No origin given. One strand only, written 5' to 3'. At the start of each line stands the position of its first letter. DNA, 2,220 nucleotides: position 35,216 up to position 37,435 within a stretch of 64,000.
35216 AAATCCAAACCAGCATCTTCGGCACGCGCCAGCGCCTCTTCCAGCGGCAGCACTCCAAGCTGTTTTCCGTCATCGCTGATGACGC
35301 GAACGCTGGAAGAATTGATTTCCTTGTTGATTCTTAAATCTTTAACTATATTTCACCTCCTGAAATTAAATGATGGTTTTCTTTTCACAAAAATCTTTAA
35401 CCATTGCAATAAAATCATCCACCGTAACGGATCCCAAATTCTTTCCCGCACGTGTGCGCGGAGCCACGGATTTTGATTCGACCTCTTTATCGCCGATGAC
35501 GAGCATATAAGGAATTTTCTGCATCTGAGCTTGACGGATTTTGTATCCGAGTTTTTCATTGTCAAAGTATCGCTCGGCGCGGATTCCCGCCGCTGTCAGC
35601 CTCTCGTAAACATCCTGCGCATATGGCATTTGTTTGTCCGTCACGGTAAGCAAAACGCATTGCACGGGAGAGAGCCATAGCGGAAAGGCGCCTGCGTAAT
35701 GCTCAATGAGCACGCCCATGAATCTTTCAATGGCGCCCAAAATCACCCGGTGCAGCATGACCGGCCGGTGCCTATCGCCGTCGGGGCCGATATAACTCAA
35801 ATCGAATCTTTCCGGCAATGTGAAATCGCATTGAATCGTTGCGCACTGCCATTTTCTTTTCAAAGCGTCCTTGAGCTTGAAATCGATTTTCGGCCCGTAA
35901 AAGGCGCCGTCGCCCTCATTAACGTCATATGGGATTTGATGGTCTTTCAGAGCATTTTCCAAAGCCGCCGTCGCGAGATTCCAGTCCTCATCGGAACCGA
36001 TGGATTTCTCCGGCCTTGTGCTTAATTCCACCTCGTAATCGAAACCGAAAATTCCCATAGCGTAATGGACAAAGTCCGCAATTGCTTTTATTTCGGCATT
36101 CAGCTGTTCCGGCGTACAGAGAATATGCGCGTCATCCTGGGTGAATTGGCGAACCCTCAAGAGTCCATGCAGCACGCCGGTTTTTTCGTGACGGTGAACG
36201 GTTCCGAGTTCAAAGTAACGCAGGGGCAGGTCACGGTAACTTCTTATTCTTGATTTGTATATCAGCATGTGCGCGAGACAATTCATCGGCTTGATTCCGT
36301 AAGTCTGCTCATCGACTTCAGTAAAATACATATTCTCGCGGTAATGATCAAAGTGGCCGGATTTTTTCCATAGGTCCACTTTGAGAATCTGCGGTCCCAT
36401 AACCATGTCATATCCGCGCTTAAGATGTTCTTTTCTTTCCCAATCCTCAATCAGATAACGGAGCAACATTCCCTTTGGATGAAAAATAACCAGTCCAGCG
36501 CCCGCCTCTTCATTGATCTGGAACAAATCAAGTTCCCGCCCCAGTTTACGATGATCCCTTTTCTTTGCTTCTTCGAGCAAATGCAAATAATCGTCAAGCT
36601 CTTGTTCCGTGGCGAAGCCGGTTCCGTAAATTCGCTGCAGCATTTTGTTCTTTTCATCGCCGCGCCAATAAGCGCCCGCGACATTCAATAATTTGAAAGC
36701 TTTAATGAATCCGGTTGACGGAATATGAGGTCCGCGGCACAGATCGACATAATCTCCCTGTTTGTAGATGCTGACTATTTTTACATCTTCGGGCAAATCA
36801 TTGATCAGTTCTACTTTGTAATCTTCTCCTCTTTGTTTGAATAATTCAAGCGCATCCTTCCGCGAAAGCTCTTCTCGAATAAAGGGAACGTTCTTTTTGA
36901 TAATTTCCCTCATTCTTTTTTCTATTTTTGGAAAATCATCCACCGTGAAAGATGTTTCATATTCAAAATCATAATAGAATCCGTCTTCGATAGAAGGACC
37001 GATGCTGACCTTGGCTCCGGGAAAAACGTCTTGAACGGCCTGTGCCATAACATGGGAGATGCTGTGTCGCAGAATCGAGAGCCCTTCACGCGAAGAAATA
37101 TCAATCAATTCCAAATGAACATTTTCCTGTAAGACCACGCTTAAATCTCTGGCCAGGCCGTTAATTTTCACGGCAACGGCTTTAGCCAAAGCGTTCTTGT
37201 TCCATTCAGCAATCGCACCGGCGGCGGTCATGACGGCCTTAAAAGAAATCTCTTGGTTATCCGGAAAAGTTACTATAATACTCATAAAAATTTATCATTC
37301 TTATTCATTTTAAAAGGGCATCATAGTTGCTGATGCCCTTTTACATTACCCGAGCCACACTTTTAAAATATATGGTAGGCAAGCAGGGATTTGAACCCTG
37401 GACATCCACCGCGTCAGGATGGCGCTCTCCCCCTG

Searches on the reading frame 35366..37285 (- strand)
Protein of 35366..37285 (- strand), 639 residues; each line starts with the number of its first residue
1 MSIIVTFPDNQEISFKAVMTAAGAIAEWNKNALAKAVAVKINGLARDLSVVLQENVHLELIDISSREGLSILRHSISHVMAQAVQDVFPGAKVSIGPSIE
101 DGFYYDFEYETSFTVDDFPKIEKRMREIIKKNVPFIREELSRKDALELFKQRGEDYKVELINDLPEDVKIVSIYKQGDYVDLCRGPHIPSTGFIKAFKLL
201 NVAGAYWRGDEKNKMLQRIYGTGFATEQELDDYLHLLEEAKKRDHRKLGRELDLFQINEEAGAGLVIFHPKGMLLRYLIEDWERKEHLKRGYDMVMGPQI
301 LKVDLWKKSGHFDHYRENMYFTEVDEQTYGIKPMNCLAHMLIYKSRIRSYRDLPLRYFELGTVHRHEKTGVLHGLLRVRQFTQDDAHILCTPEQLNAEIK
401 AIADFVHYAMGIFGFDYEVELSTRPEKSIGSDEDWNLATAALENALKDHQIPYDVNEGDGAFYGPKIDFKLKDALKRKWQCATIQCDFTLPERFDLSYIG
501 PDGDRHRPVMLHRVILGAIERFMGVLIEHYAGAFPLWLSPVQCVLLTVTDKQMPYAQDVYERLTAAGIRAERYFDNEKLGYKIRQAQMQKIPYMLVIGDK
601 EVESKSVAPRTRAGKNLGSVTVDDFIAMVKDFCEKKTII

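Call 67: search_protein_families(library=pfam, proteins=[window:35366-37285:-], max_evalue=0.00001)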
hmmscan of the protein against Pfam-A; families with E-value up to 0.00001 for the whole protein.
window:35366-37285:- (639 aa): 3 families
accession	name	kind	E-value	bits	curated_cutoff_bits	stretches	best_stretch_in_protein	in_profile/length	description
PF00587.30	tRNA-synt_2b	-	3.4e-43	148.2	29.3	1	323-530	4-179/179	tRNA synthetase class II core domain (G, H, P, S and T)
PF03129.25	HGTP_anticodon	-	1.1e-23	83.6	21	1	542-630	1-92/94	Anticodon binding domain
PF07973.19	tRNA_SAD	-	9.5e-20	70.8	24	1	171-220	1-44/44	Threonyl and Alanyl tRNA synthetase second additional domain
